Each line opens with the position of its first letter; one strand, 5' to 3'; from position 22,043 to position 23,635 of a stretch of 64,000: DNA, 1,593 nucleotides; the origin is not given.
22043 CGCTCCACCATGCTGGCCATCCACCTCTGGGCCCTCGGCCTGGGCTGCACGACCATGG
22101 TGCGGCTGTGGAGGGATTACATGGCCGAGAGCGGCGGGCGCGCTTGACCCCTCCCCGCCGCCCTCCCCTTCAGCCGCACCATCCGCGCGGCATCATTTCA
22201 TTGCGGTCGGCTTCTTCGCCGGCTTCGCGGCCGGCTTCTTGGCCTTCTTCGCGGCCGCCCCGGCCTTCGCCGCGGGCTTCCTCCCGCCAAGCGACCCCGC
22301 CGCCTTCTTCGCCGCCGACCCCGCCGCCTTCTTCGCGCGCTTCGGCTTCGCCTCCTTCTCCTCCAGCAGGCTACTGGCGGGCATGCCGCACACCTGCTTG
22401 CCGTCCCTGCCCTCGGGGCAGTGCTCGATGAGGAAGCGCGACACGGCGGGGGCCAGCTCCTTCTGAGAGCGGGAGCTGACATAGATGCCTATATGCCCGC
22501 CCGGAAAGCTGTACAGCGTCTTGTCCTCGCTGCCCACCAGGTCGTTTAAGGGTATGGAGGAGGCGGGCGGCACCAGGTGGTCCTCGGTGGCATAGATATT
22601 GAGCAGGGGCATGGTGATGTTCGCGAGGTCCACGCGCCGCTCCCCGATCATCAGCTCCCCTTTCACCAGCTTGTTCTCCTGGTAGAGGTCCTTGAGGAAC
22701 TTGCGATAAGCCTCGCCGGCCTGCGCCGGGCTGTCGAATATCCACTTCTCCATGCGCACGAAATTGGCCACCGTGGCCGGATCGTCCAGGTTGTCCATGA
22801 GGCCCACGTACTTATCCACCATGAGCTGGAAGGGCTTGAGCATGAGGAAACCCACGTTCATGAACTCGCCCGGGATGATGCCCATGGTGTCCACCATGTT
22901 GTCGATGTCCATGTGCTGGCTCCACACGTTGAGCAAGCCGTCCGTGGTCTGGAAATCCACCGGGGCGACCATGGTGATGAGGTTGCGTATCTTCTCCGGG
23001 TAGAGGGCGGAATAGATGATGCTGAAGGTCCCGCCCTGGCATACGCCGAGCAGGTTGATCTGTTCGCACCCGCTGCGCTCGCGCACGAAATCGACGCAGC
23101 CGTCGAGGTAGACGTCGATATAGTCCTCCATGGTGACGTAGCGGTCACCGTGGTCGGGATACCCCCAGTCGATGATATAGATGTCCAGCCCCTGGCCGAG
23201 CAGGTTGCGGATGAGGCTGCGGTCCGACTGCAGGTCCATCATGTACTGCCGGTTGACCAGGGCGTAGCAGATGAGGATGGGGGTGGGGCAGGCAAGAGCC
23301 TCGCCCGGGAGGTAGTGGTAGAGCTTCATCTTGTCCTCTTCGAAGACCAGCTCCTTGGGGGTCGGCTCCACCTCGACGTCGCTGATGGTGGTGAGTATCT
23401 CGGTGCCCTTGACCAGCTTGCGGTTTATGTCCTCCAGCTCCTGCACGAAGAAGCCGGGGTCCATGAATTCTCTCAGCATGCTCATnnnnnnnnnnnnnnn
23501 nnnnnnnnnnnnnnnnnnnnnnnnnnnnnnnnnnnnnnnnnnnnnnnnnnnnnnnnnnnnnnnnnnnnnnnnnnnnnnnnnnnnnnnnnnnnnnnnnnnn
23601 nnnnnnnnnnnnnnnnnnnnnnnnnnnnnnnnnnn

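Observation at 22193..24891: Class III PHA synthase (phasin-phaE-phaC) in which PhaC carries a histone-H1/AlgP-like Lys-Ala-Pro tail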

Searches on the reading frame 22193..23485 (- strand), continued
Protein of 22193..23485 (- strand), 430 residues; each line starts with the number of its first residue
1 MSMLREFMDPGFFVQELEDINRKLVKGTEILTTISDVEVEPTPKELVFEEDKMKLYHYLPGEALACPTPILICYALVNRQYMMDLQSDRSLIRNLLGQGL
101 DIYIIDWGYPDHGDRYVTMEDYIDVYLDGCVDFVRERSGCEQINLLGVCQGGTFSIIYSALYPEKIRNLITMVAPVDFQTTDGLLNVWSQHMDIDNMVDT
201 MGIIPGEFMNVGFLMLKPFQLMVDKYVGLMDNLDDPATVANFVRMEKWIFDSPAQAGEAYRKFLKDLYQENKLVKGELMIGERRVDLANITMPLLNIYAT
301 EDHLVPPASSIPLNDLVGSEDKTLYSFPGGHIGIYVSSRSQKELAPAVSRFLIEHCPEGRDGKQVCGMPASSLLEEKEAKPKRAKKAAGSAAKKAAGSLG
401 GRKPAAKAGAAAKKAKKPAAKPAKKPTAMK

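Call 44: predict_structure(alignment_id=A2)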
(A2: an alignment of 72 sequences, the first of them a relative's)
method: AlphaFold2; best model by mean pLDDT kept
length: 430 residues; sequences in the alignment: 72
mean_pLDDT: 85.5   pTM: 0.81
mean pLDDT of the five models: 85.5, 85.0, 84.7, 84.6, 83.3
residues with pLDDT >= 90: 262; 70-90: 89; 50-70: 40; < 50: 39
segments of 3 or more residues with pLDDT < 50: 386-417, 428-430
pLDDT, mean of each block of 10 residues (from residue 1): 69 90 91 87 96 96 90 96 89 94 97 97 99 96 97 99 98 95 85 96 92 77 82 90 90 96 97 98 98 98 94 98 96 87 94 85 60 63 47 42 39 45 50
secondary structure, 60 per line:
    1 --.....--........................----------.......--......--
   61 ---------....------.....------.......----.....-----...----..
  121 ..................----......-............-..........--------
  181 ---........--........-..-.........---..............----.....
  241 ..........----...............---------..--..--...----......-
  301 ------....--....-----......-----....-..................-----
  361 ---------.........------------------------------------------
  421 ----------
elements in order: H3-7 H10-33 E44-50 E53-58 E70-73 H80-84 H91-97 E102-106 H119-138 E143-148 H150-161 E166-172 H184-191 H194-201 H206-214 H218-231 H236-250 H257-269 E294-299 H307-310 H313-316 E322-327 H333-336 H338-355 H370-378

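Call 49: search_solved_structures(query=window:22193-23485:-, max_evalue=0.001)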
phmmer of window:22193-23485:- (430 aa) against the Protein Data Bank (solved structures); distinct sequences matched with E-value up to 0.001: 14.
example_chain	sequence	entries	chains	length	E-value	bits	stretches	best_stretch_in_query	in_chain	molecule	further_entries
9knj_A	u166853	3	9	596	1.6e-27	100.1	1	41-333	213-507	PHA synthase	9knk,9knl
5hz2_A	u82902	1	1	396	4.5e-23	85.4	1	42-333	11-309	Poly-beta-hydroxybutyrate polymerase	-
5t6o_A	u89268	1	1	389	7.5e-22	81.4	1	42-333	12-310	Poly-beta-hydroxybuterate polymerase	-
5xav_A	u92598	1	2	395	6.4e-16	61.8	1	41-333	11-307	Intracellular polyhydroxyalkanoate synthase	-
6k3c_A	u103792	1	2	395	3.1e-15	59.5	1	41-333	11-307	Intracellular polyhydroxyalkanoate synthase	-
5xks_A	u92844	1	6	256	7.8e-05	25.3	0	282-343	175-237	Thermostable monoacylglycerol lipase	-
1iun_A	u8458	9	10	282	0.00018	24.1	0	105-203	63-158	meta-Cleavage product hydrolase | 2-hydroxy-6-oxo-7-methylocta-2,4-dienoate hydrolase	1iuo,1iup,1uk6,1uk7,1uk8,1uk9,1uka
6eic_C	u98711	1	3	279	0.00032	23.3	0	279-337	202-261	Mycobacterium Tuberculosis Monoglyceride Lipase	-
9rhw_A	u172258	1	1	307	0.00044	22.8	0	279-337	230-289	Monoacylglycerol lipase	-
2d0d_A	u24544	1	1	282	0.00047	22.7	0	105-203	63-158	2-hydroxy-6-oxo-7-methylocta-2,4-dienoate hydrolase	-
6qe2_A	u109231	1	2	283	0.0005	22.7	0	286-357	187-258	Monoacylglycerol lipase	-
7p0y_A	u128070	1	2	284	0.00074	22.1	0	279-337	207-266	Monoacylglycerol lipase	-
7e04_A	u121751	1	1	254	0.00084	21.9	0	280-328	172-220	Lipase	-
7ozm_A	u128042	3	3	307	0.00096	21.7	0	279-337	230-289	Monoacylglycerol lipase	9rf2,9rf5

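Call 56: list_cluster_members(proteins=[P0001, P0003, P0006])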
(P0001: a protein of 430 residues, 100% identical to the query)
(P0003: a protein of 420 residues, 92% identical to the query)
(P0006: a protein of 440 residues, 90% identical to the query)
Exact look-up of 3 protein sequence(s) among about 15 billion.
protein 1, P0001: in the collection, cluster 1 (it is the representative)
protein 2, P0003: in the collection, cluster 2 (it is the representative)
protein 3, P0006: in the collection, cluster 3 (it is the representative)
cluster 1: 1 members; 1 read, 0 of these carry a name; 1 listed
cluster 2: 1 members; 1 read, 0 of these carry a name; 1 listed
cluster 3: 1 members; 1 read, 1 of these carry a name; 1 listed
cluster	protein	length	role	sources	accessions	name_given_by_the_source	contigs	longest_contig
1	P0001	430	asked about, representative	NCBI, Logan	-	-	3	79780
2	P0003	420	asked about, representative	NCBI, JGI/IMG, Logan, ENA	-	-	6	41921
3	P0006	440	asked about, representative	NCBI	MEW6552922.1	MAG: class III poly(R)-hydroxyalkanoic acid synthase subunit PhaC [Actinomycetota ...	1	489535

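Call 57: list_cluster_members(proteins=[P0130, P0124, P0150, P0165, P0189, P0125, P0137])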
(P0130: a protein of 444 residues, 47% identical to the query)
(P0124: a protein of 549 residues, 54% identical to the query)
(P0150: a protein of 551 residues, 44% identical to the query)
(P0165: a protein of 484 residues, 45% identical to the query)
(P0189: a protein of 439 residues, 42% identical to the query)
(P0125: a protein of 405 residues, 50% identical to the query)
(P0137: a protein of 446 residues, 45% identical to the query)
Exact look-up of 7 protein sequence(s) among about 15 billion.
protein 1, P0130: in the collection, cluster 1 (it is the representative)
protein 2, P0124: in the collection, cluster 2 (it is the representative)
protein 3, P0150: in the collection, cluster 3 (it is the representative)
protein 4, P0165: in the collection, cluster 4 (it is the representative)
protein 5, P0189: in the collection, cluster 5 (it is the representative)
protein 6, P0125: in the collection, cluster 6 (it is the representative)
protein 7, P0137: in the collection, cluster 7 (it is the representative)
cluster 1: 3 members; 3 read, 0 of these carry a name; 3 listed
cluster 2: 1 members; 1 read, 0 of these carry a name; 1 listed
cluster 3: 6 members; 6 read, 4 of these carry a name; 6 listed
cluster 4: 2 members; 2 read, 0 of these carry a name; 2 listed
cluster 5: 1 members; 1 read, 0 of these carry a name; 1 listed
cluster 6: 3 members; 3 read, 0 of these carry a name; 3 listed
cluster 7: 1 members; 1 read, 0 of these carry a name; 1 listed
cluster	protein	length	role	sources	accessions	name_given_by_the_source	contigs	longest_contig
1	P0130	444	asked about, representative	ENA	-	-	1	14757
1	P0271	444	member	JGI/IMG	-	-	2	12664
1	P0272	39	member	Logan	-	-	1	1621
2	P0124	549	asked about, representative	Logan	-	-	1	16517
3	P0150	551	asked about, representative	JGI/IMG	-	polyhydroxyalkanoate synthase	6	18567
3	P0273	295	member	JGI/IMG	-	polyhydroxyalkanoate synthase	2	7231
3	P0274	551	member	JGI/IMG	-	polyhydroxyalkanoate synthase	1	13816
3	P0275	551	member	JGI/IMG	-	polyhydroxyalkanoate synthase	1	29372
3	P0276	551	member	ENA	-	-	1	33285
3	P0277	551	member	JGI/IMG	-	-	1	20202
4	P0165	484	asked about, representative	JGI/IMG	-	-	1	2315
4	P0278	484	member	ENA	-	-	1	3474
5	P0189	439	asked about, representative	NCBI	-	-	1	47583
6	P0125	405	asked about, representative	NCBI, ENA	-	-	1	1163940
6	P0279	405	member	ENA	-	-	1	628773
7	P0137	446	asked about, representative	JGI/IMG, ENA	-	-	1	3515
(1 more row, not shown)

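Call 61: find_encoding_contigs(protein=P0053, flank=2500, max_places=2)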
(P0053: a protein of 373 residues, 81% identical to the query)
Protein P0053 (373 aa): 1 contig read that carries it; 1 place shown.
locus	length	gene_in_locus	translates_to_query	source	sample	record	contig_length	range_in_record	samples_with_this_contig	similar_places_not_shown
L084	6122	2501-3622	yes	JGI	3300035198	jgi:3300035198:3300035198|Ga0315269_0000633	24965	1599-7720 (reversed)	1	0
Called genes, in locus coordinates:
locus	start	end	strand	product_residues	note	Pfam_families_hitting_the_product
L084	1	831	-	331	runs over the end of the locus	PF13237:Fer4_10 (weak), PF14697:Fer4_21, PF12838:Fer4_7, PF00037:Fer4 (weak)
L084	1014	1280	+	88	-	-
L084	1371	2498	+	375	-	PF09712:PHA_synth_III_E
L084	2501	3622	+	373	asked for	PF00561:Abhydrolase_1, PF12146:Hydrolase_4 (faint), PF11339:DUF3141 (weak)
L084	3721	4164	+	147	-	-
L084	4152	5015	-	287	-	PF01048:PNP_UDP_1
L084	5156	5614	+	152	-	PF00072:Response_reg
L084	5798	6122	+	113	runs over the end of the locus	PF13828:DUF4190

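Call 63: find_encoding_contigs(protein=P0013, flank=1500, max_places=1)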
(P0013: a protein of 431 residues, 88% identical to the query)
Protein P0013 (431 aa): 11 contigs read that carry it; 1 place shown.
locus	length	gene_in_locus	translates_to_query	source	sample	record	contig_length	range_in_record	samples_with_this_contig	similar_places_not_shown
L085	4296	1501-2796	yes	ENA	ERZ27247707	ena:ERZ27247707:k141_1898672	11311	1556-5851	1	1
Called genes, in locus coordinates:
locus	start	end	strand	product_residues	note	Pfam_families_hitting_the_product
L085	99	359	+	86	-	-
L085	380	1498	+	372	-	PF09712:PHA_synth_III_E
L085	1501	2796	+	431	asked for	PF07167:PhaC_N (weak), PF00561:Abhydrolase_1, PF11339:DUF3141 (weak), PF12146:Hydrolase_4 (faint)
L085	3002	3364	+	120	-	-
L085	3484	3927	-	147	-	-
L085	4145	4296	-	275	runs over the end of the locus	PF01048:PNP_UDP_1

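Call 64: find_encoding_contigs(protein=P0003, flank=1500, max_places=1)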
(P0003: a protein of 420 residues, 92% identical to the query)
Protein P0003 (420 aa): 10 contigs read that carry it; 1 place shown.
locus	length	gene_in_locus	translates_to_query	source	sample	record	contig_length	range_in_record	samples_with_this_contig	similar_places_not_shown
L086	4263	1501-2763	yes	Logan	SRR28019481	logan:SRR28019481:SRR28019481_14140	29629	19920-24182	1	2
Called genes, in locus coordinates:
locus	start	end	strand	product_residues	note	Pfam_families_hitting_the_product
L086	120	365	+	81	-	-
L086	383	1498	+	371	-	PF09712:PHA_synth_III_E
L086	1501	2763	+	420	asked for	PF07167:PhaC_N (weak), PF00561:Abhydrolase_1, PF11339:DUF3141 (weak), PF12146:Hydrolase_4 (faint)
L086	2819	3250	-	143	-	-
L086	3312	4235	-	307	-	PF01048:PNP_UDP_1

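Call 65: find_encoding_contigs(protein=P0007, flank=1500, max_places=1)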
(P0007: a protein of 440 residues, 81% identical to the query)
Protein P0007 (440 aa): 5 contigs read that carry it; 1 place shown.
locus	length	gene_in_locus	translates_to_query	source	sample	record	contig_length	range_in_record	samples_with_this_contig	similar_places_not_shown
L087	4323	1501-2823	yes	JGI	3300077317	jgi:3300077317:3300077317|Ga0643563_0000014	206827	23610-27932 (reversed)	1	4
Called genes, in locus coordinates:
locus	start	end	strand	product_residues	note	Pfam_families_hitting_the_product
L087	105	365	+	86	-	-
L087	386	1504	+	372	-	PF09712:PHA_synth_III_E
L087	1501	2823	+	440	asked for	PF07167:PhaC_N (weak), PF00561:Abhydrolase_1, PF11339:DUF3141, PF12146:Hydrolase_4 (faint)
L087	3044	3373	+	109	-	-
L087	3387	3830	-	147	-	-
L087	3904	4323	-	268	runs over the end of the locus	PF01048:PNP_UDP_1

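Call 71: fold_search(model_id=the predicted structure, library=pdb)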
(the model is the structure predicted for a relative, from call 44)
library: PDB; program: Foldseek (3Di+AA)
matches with E <= 10: 1962; with E <= 0.001: 1824
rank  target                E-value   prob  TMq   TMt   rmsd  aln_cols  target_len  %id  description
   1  9knl_B                1.7e-22  1.00  0.60  0.50   8.3       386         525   22  Crystal structure of triethylene glycol-bound full-length PHA synthase (PhaC) from Aeromonas caviae (released 2025-05-21)
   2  9knk_A                2.2e-22  1.00  0.59  0.47   9.8       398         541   22  Crystal structure of full-length PHA synthase (PhaC) from Aeromonas caviae (released 2025-05-21)
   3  9knj_B                2.8e-22  1.00  0.59  0.48  10.5       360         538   24  Crystal structure of glycerol-bound full-length PHA synthase (PhaC) from Aeromonas caviae (released 2025-05-21)
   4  9knj_C                3.1e-22  1.00  0.66  0.54   5.4       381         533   22  Crystal structure of glycerol-bound full-length PHA synthase (PhaC) from Aeromonas caviae (released 2025-05-21)
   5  9knj_A                3.3e-22  1.00  0.61  0.49  10.1       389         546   22  Crystal structure of glycerol-bound full-length PHA synthase (PhaC) from Aeromonas caviae (released 2025-05-21)
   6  9knk_B                9.3e-22  1.00  0.60  0.49  10.5       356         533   24  Crystal structure of full-length PHA synthase (PhaC) from Aeromonas caviae (released 2025-05-21)
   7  9knk_C                1.4e-21  1.00  0.59  0.48   8.5       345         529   24  Crystal structure of full-length PHA synthase (PhaC) from Aeromonas caviae (released 2025-05-21)
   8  9knl_A                3.9e-21  1.00  0.64  0.51   9.4       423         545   21  Crystal structure of triethylene glycol-bound full-length PHA synthase (PhaC) from Aeromonas caviae (released 2025-05-21)
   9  9knl_C                1.1e-20  1.00  0.59  0.51   7.5       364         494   22  Crystal structure of triethylene glycol-bound full-length PHA synthase (PhaC) from Aeromonas caviae (released 2025-05-21)
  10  5t6o                  3.9e-19  1.00  0.59  0.67   6.5       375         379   23  Structure of the catalytic domain of the class I polyhydroxybutyrate synthase from Cupriavidus necator (released 2016-10-26)
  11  6k3c_A                1.2e-18  1.00  0.61  0.67   3.4       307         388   21  Crystal structure of class I PHA synthase (PhaC) mutant from Chromobacterium sp. USM2 bound to Coenzyme A. (released 2020-04-29)
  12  5hz2                  2.0e-18  1.00  0.59  0.65   7.5       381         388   23  Crystal structure of PhaC1 from Ralstonia eutropha (released 2016-12-07)
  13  5xav_A                3.3e-18  1.00  0.59  0.67   3.3       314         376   22  Structure of PhaC from Chromobacterium sp. USM2 (released 2017-07-26)
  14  5xav_B                5.3e-18  1.00  0.58  0.65   5.5       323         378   21  Structure of PhaC from Chromobacterium sp. USM2 (released 2017-07-26)
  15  6k3c_B                5.6e-15  1.00  0.54  0.66   9.8       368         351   18  Crystal structure of class I PHA synthase (PhaC) mutant from Chromobacterium sp. USM2 bound to Coenzyme A. (released 2020-04-29)
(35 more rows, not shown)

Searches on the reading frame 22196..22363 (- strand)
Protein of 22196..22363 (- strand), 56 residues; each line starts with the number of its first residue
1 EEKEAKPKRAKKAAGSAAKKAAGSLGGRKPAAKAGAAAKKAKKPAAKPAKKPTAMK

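Call 32: search_solved_structures(query=window:22196-22363:-, max_evalue=10)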
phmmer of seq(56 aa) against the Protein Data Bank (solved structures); distinct sequences matched with E-value up to 10: 0.

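Call 53: find_homologous_proteins(query=window:22196-22363:-, max_evalue=0.001)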
Query seq(56 aa): 485 candidates shared short words with the query, none scored E <= 0.001.

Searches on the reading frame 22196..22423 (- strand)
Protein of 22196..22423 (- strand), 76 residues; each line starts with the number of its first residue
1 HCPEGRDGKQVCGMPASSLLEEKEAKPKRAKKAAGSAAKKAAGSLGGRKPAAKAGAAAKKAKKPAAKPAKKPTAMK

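Call 10: search_protein_families(library=pfam, proteins=[window:22196-22423:-], max_evalue=10)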
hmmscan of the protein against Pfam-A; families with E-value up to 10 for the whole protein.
seq(76 aa): 0 families

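Call 31: search_protein_families(library=ncbifam, proteins=[window:22196-22423:-], max_evalue=10)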
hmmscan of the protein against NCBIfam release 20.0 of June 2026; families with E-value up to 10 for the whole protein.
seq(76 aa): 2 families
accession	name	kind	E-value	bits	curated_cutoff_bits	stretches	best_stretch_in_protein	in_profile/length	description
NF003377.0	PRK04452.1-3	subfamily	3.3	6.6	527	1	8-70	334-395/432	acetyl-CoA decarbonylase/synthase complex subunit delta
NF010381.0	PRK13808.1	equivalog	4.7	6.5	426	1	23-71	230-286/335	adenylate kinase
